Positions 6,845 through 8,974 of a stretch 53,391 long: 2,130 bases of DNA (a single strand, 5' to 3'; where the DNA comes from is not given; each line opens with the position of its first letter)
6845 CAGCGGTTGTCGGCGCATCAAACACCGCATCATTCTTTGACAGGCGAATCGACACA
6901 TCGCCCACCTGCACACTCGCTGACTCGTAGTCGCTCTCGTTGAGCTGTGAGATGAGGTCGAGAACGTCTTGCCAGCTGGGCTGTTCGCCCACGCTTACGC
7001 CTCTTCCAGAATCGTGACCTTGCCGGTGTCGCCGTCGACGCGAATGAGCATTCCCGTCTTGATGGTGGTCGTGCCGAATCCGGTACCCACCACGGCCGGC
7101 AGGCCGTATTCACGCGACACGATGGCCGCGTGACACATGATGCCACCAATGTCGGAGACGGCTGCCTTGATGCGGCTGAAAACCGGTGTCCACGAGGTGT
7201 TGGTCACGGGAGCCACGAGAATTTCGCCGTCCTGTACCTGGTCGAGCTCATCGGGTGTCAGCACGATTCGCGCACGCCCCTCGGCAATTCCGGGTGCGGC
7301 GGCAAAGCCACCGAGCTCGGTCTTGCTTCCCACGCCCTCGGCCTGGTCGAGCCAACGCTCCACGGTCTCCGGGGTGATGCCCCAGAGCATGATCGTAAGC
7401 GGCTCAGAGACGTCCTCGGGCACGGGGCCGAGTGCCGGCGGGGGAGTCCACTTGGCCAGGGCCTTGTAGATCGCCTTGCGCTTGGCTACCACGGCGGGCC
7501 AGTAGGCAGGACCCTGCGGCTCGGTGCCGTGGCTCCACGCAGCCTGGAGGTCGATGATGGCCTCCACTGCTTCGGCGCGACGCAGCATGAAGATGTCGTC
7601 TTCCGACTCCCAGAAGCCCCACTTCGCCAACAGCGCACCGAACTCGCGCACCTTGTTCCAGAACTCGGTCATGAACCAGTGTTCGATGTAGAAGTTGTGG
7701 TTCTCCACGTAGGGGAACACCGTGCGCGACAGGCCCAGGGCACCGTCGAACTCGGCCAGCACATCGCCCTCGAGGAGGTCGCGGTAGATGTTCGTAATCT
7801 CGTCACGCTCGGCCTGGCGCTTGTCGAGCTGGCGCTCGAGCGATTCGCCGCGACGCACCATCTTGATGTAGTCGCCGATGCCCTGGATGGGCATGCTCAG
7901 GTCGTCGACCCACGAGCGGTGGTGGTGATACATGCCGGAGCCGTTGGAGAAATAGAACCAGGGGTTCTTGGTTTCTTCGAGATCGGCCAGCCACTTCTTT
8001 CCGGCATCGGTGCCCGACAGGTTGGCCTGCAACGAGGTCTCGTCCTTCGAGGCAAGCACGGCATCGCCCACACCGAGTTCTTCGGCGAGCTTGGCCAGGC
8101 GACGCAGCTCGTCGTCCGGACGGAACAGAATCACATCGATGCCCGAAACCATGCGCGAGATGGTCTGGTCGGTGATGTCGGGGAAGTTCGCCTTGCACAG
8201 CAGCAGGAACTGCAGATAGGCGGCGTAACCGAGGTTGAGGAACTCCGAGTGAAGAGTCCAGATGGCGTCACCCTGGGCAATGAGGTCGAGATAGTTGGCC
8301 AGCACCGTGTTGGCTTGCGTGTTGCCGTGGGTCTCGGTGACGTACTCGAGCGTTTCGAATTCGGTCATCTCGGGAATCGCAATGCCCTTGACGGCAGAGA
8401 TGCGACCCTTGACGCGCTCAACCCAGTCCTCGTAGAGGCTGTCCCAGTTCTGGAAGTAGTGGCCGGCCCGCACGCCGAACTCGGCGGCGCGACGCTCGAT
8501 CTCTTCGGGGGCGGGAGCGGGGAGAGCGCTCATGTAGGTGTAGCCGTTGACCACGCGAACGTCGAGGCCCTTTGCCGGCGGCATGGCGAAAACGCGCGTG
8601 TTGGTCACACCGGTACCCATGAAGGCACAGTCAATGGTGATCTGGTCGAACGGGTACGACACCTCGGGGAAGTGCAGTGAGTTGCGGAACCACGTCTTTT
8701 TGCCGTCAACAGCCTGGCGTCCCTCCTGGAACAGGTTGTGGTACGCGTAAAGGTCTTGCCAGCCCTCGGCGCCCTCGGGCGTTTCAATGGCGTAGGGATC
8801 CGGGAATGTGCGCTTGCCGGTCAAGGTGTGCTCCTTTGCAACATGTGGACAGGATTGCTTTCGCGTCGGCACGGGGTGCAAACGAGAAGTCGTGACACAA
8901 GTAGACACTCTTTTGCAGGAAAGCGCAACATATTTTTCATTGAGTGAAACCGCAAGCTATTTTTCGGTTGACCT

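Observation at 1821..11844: Operon joining a phosphohistidine swivel protein to a three-part biotin carboxylase, beside IclR and acetoacetyl-CoA synthetase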

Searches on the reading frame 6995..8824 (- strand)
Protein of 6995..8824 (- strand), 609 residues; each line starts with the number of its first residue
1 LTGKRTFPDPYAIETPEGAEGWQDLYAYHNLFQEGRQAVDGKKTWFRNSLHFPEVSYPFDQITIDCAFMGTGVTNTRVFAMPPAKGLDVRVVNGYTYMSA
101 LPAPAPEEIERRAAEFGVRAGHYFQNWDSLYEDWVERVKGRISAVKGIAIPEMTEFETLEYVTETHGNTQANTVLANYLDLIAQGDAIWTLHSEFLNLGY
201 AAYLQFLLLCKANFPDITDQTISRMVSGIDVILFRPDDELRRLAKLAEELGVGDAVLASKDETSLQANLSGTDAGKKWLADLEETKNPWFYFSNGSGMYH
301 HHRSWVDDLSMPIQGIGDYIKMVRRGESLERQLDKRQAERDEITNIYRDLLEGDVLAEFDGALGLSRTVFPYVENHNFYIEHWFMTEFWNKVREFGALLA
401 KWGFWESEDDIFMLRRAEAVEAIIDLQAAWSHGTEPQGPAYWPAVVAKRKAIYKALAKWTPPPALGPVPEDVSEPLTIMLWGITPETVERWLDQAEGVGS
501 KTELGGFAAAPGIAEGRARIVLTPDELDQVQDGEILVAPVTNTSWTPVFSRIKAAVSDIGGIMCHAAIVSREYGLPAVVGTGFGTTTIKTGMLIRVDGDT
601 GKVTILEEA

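Call 4: search_protein_families(library=pfam, proteins=[window:6995-8824:-], max_evalue=0.01)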
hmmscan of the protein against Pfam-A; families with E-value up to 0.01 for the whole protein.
window:6995-8824:- (609 aa): 1 family
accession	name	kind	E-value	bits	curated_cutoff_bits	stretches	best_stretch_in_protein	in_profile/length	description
PF00391.29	PEP-utilizers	-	6.4e-22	77.4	23.1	1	531-601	2-72/72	PEP-utilising enzyme, mobile domain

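Call 5: search_protein_families(library=ncbifam, proteins=[window:6995-8824:-], max_evalue=0.001)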
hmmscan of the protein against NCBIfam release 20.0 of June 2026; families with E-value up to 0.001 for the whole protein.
window:6995-8824:- (609 aa): 25 families
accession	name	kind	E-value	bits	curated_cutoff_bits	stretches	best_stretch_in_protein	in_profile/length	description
NF006153.0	PRK08296.1-5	subfamily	2.7e-239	795.6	578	1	6-607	4-607/608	hypothetical protein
NF006151.0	PRK08296.1-3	equivalog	5.6e-216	718.7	693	1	1-607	1-604/604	hypothetical protein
NF006150.0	PRK08296.1-2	subfamily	5.2e-205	682.3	650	1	3-608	2-607/633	hypothetical protein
NF006152.0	PRK08296.1-4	equivalog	5.9e-190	632.7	723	1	7-605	3-607/609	hypothetical protein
NF006149.0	PRK08296.1-1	equivalog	2.2e-32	112.2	730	1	41-606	14-567/568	hypothetical protein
NF004878.0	PRK06241.1-3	subfamily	6.2e-32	110.6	945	1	501-608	785-891/891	phosphoenolpyruvate synthase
NF005057.0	PRK06464.1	equivalog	2.7e-29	101.8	598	1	503-604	357-461/798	phosphoenolpyruvate synthase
NF004877.0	PRK06241.1-2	subfamily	4e-29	101.5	866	1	502-606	765-868/869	phosphoenolpyruvate synthase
NF052632.1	undecylprod_RedH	equivalog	4.3e-29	101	1350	1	499-607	770-879/880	undecylprodigiosin ligase RedH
TIGR01418.1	PEP_synth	equivalog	2.9e-28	98.7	739.75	1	500-604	350-454/784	pyruvate, water dikinase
NF052631.1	prodigiosin_PigC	equivalog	4.5e-28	97.6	1300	1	500-605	775-881/883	prodigiosin ligase PigC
NF041857.1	RIF_Ptrans_rph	equivalog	3.3e-27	95.2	999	1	502-606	761-864/864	rifamycin-inactivating phosphotransferase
NF004879.0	PRK06241.1-4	equivalog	4.9e-27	94.4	976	1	505-606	768-868/868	phosphoenolpyruvate synthase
NF004881.0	PRK06241.2-2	equivalog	8e-26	90.5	883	1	395-608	699-892/898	phosphoenolpyruvate synthase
NF004880.0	PRK06241.2-1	equivalog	1e-25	89.9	972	1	503-606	735-837/837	phosphoenolpyruvate synthase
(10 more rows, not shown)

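Call 6: find_homologous_proteins(query=window:6995-8824:-, max_evalue=1e-10)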
Query window:6995-8824:- (609 aa): 3946 proteins with E <= 1e-10 among 8000 candidates; the best 120 are listed.
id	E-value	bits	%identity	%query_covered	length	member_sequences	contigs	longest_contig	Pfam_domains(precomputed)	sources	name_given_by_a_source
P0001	0.0e+0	1405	98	100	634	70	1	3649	PF00391.30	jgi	jgi:pyruvate,water dikinase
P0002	0.0e+0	1264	88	100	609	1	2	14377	PF00391.30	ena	-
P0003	0.0e+0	1263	88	100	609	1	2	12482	PF00391.30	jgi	-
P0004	0.0e+0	1261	87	100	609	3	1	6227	PF00391.30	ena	-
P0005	0.0e+0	1256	88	100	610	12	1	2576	PF00391.30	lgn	-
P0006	0.0e+0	1253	87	99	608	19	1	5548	PF00391.30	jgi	jgi:pyruvate,water dikinase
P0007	0.0e+0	1250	86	100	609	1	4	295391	PF00391.30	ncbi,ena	-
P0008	0.0e+0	1250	85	100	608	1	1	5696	PF00391.30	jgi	jgi:pyruvate,water dikinase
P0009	0.0e+0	1239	86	100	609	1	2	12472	PF00391.30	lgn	-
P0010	0.0e+0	1237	86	100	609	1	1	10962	PF00391.30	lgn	-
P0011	0.0e+0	1236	99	89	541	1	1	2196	PF00391.30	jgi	jgi:pyruvate,water dikinase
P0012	0.0e+0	1177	80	99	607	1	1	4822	PF00391.30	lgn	-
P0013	0.0e+0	1080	75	100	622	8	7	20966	PF00391.30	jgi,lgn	jgi:pyruvate,water dikinase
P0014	0.0e+0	1074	74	100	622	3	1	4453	PF00391.30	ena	-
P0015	0.0e+0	1032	73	99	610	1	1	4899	PF00391.30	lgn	-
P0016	0.0e+0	1029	72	99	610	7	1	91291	PF00391.30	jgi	jgi:pyruvate,water dikinase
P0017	0.0e+0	1021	72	99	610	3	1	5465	PF00391.30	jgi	jgi:pyruvate, water dikinase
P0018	5.0e-298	1008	71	99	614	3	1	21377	PF00391.30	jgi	jgi:pyruvate,water dikinase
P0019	1.1e-296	1004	71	99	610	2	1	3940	PF00391.30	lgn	-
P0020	3.7e-294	995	70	100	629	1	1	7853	PF00391.30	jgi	-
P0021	3.7e-294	995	69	100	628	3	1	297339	PF00391.30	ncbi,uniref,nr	ncbi:PEP-utilizing protein mobile subunit [Cryobacterium glaciale]|uniref:PEP-utilizing protein mobi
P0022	5.1e-294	995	70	100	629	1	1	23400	PF00391.30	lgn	-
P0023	8.2e-294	994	69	99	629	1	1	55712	PF00391.30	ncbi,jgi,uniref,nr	ncbi:PEP-utilizing enzyme [Arthrobacter sp.]|uniref:PEP-utilizing enzyme n=1 Tax=Arthrobacter sp. Ta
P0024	3.2e-293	992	69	100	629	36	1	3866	PF00391.30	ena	-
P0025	5.2e-293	992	69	100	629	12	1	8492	PF00391.30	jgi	jgi:pyruvate,water dikinase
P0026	5.6e-293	991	69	99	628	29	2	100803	PF00391.30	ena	-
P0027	2.9e-290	982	69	99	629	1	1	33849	PF00391.30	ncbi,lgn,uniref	ncbi:PEP-utilizing enzyme [Arthrobacter sp. KK5.5]|uniref:PEP-utilizing enzyme n=1 Tax=Arthrobacter 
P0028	5.1e-290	982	69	99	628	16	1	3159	PF00391.30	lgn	-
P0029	7.6e-290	981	69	99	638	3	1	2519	PF00391.30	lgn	-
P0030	2.2e-289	980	70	99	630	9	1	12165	PF00391.30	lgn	-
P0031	2.5e-289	979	68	99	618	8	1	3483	PF00391.30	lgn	-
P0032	1.1e-288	977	69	99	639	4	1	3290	PF00391.30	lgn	-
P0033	1.2e-288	977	69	99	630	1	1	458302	PF00391.30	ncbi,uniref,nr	ncbi:PEP-utilizing enzyme [Rhodococcus sp. IEGM 1330]|uniref:PEP-utilizing enzyme n=1 Tax=Rhodococcu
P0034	4.4e-288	975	70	100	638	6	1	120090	PF00391.30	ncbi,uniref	ncbi:PEP-utilizing enzyme [Kocuria sp. CPCC 205263]|uniref:PEP-utilizing enzyme n=1 Tax=Kocuria sp. 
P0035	2.0e-286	970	69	99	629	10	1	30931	PF00391.30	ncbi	ncbi:PEP-utilizing enzyme [Streptomyces sp. 900105755]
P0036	8.4e-286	968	69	99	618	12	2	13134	PF00391.30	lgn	-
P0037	2.5e-285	966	67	99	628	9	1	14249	PF00391.30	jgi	-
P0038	2.9e-284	963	67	99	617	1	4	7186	PF00391.30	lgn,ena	-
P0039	4.0e-283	959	68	99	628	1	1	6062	PF00391.30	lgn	-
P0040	1.2e-282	957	68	99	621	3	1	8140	PF00391.30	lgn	-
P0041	2.2e-282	956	68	99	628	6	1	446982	PF00391.30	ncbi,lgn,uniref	ncbi:PEP-utilizing enzyme [Citricoccus sp. NPDC055426]|uniref:PEP-utilizing enzyme n=1 Tax=Citricocc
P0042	6.8e-282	955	68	99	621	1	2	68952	PF00391.30,PF27448.1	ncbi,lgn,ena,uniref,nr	ncbi:PEP-utilizing enzyme [uncultured Citricoccus sp.]|uniref:PEP-utilizing enzyme n=1 Tax=unculture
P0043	7.9e-279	945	67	99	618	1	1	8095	PF00391.30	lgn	-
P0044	1.3e-278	944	67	99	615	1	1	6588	PF00391.30,PF27448.1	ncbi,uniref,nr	ncbi:MAG TPA: PEP-utilizing enzyme [Microbacterium sp.]|uniref:PEP-utilizing enzyme n=1 Tax=Microbac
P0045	1.5e-277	940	66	99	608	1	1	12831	PF00391.30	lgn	-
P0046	8.1e-276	935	65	100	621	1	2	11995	PF00391.30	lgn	-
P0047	5.0e-275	932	65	99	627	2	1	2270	PF00391.30,PF27448.1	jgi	jgi:pyruvate,water dikinase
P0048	4.4e-269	912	65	99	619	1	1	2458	PF00391.30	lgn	-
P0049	3.0e-264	896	85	73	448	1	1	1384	PF00391.30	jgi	jgi:pyruvate,water dikinase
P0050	4.4e-249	846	59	100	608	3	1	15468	PF00391.30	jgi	jgi:pyruvate,water dikinase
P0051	1.5e-248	845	59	99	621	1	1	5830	PF00391.30,PF27448.1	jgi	jgi:pyruvate, water dikinase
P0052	2.4e-248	844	60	99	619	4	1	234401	PF00391.30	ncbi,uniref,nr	ncbi:PEP-utilizing enzyme [Virgisporangium ochraceum]|uniref:PEP-utilising enzyme mobile domain-cont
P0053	4.6e-248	843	59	99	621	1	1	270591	PF00391.30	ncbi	ncbi:PEP-utilizing enzyme [Geodermatophilus sp. SYSU D00815]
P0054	2.2e-247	841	58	100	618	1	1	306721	PF00391.30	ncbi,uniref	ncbi:PEP-utilizing enzyme [Salinactinospora qingdaonensis]|uniref:PEP-utilizing enzyme n=1 Tax=Salin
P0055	2.3e-247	841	61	99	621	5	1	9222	PF00391.30,PF27448.1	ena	-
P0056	1.5e-246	838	61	99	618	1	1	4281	PF00391.30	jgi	jgi:pyruvate,water dikinase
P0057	2.3e-246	837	58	99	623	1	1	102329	PF00391.30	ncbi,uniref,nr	ncbi:PEP-utilizing protein mobile subunit [Blastococcus saxobsidens]|uniref:PEP-utilizing protein mo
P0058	2.6e-246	837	60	100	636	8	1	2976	PF00391.30,PF27448.1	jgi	jgi:pyruvate,water dikinase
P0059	5.8e-246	836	58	99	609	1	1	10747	PF00391.30,PF27448.1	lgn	-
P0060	6.0e-246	836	59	99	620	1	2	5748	PF00391.30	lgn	-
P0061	1.3e-245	835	59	99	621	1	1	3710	PF00391.30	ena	-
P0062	1.7e-245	835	60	99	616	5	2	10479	PF00391.30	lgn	-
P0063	2.2e-245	834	58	99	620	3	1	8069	PF00391.30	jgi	jgi:pyruvate,water dikinase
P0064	2.4e-245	834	59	100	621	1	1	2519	PF00391.30,PF27448.1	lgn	-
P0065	1.1e-244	832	59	100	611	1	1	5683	PF00391.30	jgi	jgi:pyruvate,water dikinase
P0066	3.7e-244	830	59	99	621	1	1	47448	PF00391.30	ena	-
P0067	1.2e-243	828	58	99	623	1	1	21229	PF00391.30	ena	-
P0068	1.9e-243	828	58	99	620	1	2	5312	PF00391.30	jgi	jgi:pyruvate,water dikinase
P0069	6.2e-243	826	59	99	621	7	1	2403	PF00391.30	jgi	-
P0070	6.8e-243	826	60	99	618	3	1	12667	PF00391.30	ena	-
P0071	1.8e-242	825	59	99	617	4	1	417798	PF00391.30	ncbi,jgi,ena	jgi:pyruvate,water dikinase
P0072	2.4e-242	824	58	99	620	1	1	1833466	PF00391.30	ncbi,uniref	ncbi:PEP-utilizing enzyme [Lentzea sp. NPDC058436]|uniref:PEP-utilizing enzyme n=1 Tax=Lentzea sp. N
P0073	2.7e-242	824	59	99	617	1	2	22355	PF00391.30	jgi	jgi:pyruvate, water dikinase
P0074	2.8e-242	824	58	100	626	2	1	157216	PF00391.30,PF27448.1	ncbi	-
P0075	3.3e-242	824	58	99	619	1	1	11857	PF00391.30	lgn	-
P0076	3.0e-241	821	59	99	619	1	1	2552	PF00391.30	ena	-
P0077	4.4e-241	820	59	99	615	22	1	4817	PF00391.30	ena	-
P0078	5.5e-241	820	59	99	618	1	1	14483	PF00391.30,PF27448.1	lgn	-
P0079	9.2e-241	819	59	99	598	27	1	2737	PF00391.30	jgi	-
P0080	1.1e-240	819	59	99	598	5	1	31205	PF00391.30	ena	-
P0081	1.6e-240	818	59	99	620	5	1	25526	PF00391.30,PF27448.1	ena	-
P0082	4.7e-240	817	59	99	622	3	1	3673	PF00391.30,PF27448.1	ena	-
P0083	9.2e-240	816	58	99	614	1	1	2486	PF00391.30,PF27448.1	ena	-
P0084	1.6e-239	815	57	99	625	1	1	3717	PF00391.30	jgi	jgi:pyruvate,water dikinase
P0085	8.7e-238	809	58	99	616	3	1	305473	PF00391.30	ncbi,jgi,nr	ncbi:MAG TPA: PEP-utilizing enzyme [Actinomycetes bacterium]|nr:PEP-utilizing enzyme [Actinomycetes 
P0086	1.6e-237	808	58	100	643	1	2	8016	PF00391.30,PF27448.1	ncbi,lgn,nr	ncbi:MAG: PEP-utilizing protein mobile subunit [Frankia sp.]|nr:PEP-utilizing protein mobile subunit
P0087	2.5e-237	808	57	99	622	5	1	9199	PF00391.30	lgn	-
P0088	9.2e-237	806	57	99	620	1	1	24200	PF00391.30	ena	-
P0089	1.8e-236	805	56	100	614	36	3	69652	PF00391.30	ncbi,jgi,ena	ncbi:MAG TPA: PEP-utilizing enzyme [Acidothermaceae bacterium]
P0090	2.8e-236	804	57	99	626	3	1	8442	PF00391.30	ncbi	-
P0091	1.3e-235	802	57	99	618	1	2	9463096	PF00391.30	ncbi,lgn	ncbi:PEP-utilizing enzyme [Spirillospora sp. NBC_00431]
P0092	9.6e-235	799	55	99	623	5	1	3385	PF00391.30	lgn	-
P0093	2.5e-232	791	56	100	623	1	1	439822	PF00391.30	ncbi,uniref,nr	ncbi:PEP-utilizing enzyme [Nocardioides sp. CFH 31398]|uniref:PEP-utilizing enzyme n=1 Tax=Nocardioi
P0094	4.2e-225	767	56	99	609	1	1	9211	PF00391.30,PF27448.1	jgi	jgi:pyruvate,water dikinase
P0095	1.7e-222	759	56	99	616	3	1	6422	PF00391.30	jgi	-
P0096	2.0e-222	758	55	99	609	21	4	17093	PF00391.30,PF27448.1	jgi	jgi:pyruvate,water dikinase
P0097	2.4e-222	758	54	99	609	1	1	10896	PF00391.30,PF27448.1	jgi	jgi:pyruvate,water dikinase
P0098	5.6e-222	757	55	99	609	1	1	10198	PF00391.30,PF27448.1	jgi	jgi:pyruvate, water dikinase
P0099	9.3e-222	756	55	99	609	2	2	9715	PF00391.30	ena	-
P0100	1.7e-221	755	54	100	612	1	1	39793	PF00391.30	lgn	-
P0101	1.8e-221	755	56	99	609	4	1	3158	PF00391.30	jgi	jgi:pyruvate, water dikinase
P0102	2.3e-221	755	54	99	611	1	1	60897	PF00391.30,PF27448.1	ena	-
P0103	5.3e-221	754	56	99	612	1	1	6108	PF00391.30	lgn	-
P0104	5.4e-221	754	54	99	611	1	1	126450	PF00391.30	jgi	jgi:pyruvate,water dikinase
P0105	5.6e-221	754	54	99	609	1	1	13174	PF00391.30,PF27448.1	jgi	jgi:pyruvate,water dikinase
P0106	2.4e-220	751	55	99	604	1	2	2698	PF00391.30,PF27448.1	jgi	jgi:pyruvate,water dikinase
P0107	3.0e-220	751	54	99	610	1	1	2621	PF00391.30,PF27448.1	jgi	jgi:phosphohistidine swiveling domain-containing protein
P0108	6.7e-220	750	55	99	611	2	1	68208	PF00391.30,PF27448.1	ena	-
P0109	7.6e-220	750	56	99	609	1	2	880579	PF00391.30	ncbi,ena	-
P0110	9.1e-220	750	55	99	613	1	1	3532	PF00391.30,PF27448.1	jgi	jgi:pyruvate,water dikinase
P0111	1.1e-219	749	56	99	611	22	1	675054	PF00391.30,PF27448.1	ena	-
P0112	1.1e-219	749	54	99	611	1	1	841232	PF00391.30,PF27448.1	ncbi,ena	-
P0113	1.4e-219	749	54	99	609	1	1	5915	PF00391.30,PF27448.1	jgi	jgi:pyruvate, water dikinase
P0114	2.4e-219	748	55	99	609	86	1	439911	PF00391.30,PF27448.1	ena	-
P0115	2.5e-219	748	54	99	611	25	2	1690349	PF00391.30,PF27448.1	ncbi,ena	-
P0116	4.4e-219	747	55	99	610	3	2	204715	PF00391.30,PF27448.1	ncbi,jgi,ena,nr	ncbi:MAG TPA: PEP-utilizing enzyme [Solirubrobacteraceae bacterium]|nr:PEP-utilizing enzyme [Solirub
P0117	5.6e-219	747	54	99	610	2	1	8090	PF00391.30,PF27448.1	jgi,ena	-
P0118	9.0e-219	746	55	99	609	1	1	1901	PF00391.30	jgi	jgi:pyruvate, water dikinase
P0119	9.6e-219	746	54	100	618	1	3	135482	PF00391.30,PF27448.1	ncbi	ncbi:MAG: PEP-utilizing enzyme [Acidimicrobiales bacterium]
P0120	9.8e-219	746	55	99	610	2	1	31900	PF00391.30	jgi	jgi:pyruvate, water dikinase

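Call 12: find_encoding_contigs(protein=P0033, flank=10000, max_places=3)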
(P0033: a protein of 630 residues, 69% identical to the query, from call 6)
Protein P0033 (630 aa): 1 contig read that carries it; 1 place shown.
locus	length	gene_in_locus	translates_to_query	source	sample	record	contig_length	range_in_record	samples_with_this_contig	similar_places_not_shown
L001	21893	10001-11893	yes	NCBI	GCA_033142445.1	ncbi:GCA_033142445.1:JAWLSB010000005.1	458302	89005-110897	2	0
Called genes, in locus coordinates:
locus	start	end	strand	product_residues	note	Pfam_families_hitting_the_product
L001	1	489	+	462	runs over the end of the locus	PF00083:Sugar_tr, PF07690:MFS_1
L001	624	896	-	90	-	-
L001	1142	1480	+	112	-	PF01047:MarR, PF12802:MarR_2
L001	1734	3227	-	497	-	-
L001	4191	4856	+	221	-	PF09407:AbiEi_1 (weak)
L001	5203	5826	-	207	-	PF03551:PadR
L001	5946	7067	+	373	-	PF00355:Rieske, PF19112:VanA_C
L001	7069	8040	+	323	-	PF00111:Fer2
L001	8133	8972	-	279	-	PF09339:HTH_IclR, PF01614:IclR_C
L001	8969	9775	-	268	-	PF09339:HTH_IclR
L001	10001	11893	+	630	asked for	PF00391:PEP-utilizers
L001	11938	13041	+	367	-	PF01326:PPDK_N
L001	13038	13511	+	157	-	PF00364:Biotin_lipoyl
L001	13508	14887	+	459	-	PF00289:Biotin_carb_N, PF02222:ATP-grasp, PF02786:CPSase_L_D2, PF07478:Dala_Dala_lig_C (faint), PF02785:Biotin_carb_C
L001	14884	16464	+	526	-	PF00682:HMGL-like (weak), PF02436:PYC_OADA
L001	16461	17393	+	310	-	PF00702:Hydrolase, PF13344:Hydrolase_6, PF13242:Hydrolase_like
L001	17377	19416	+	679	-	PF16177:ACAS_N (weak), PF00501:AMP-binding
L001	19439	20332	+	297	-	PF04909:Amidohydro_2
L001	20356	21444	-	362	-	PF00990:GGDEF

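Call 13: find_encoding_contigs(protein=P0007, flank=10000, max_places=3)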
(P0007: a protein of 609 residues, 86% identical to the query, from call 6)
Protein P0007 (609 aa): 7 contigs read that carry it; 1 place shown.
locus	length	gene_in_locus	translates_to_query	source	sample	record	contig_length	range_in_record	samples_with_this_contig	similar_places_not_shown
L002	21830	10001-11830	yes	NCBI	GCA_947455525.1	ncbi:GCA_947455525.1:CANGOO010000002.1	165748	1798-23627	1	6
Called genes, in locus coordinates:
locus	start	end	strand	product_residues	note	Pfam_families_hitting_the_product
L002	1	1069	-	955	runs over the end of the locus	?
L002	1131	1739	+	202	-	PF00929:RNase_T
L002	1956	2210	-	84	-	-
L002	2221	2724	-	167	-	-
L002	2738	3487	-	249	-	PF02361:CbiQ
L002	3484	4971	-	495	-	PF13481:AAA_25 (faint), PF00005:ABC_tran, PF02463:SMC_N (faint), PF03193:RsgA_GTPase (faint), PF13191:AAA_16 (faint), PF13476:AAA_23 (faint), PF13555:AAA_29 (weak), PF00005:ABC_tran, +8 more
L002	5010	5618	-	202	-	PF09819:ABC_cobalt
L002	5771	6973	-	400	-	PF00817:IMS, PF11798:IMS_HHH (weak), PF21999:IMS_HHH_1 (weak), PF11799:IMS_C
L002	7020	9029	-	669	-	PF16177:ACAS_N, PF00501:AMP-binding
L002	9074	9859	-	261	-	PF09339:HTH_IclR, PF01614:IclR_C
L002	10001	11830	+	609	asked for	PF00391:PEP-utilizers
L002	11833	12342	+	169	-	PF00364:Biotin_lipoyl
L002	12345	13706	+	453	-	PF00289:Biotin_carb_N, PF02222:ATP-grasp, PF02786:CPSase_L_D2, PF07478:Dala_Dala_lig_C (weak), PF02785:Biotin_carb_C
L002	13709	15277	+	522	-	PF00682:HMGL-like (weak), PF02436:PYC_OADA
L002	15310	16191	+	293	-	PF00702:Hydrolase (faint), PF13344:Hydrolase_6, PF13242:Hydrolase_like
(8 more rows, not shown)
